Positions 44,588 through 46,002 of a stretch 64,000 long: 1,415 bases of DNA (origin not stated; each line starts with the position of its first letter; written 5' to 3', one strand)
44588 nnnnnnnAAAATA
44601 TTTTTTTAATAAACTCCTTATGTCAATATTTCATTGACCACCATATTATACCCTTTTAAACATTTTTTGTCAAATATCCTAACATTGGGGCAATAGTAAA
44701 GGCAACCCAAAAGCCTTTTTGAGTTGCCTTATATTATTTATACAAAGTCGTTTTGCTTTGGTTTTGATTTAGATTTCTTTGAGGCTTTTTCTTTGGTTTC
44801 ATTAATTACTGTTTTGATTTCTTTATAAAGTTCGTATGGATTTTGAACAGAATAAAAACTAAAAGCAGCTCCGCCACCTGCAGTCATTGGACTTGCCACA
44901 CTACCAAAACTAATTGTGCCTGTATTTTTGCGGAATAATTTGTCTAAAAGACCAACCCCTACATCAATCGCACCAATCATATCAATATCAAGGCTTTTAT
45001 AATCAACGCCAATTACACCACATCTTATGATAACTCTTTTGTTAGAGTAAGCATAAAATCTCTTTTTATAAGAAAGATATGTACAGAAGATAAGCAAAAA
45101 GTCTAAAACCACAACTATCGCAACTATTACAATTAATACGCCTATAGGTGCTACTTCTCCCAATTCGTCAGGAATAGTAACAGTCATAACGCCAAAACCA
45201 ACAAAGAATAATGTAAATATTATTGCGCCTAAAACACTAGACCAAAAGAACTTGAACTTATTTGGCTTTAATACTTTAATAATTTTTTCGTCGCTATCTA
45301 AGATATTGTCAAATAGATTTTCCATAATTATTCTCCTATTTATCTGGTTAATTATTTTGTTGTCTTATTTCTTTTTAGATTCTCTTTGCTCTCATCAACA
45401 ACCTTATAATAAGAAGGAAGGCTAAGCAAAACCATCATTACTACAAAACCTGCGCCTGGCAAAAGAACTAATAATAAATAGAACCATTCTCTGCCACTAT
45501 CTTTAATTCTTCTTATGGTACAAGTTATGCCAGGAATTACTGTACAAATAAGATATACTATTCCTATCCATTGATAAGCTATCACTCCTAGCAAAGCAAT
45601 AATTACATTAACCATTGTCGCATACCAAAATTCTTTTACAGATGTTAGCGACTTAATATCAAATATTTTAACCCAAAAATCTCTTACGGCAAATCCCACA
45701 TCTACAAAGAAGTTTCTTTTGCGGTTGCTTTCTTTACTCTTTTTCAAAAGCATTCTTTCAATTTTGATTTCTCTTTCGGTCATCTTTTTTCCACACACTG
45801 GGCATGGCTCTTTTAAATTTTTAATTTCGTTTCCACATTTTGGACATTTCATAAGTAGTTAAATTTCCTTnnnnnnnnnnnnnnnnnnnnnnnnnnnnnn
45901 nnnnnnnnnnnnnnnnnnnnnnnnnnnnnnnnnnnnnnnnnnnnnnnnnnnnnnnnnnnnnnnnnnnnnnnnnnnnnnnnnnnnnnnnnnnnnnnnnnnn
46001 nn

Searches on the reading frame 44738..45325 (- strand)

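Call 67: search_protein_families(library=pfam, proteins=[window:44738-45325:-], max_evalue=0.001)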
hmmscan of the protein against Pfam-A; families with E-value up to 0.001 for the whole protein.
window:44738-45325:- (195 aa): 1 family
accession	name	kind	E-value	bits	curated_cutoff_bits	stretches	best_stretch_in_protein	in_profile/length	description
PF03703.20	bPH_2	-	0.00053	20.6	22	1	86-170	1-78/78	Bacterial PH domain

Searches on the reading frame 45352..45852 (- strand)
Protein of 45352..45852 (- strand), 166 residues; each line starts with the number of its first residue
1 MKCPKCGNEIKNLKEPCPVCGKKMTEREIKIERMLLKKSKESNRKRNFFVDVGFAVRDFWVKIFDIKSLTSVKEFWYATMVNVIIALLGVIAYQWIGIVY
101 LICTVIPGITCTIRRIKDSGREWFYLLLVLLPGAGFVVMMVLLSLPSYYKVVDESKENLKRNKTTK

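Call 67: search_protein_families(library=pfam, proteins=[window:45352-45852:-], max_evalue=0.001)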
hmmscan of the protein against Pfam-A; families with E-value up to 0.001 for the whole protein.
window:45352-45852:- (166 aa): 1 family
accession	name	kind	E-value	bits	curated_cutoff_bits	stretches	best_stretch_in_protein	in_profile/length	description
PF05656.20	DUF805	-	1.4e-08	35.6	25.7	1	71-147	9-102/111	Protein of unknown function (DUF805)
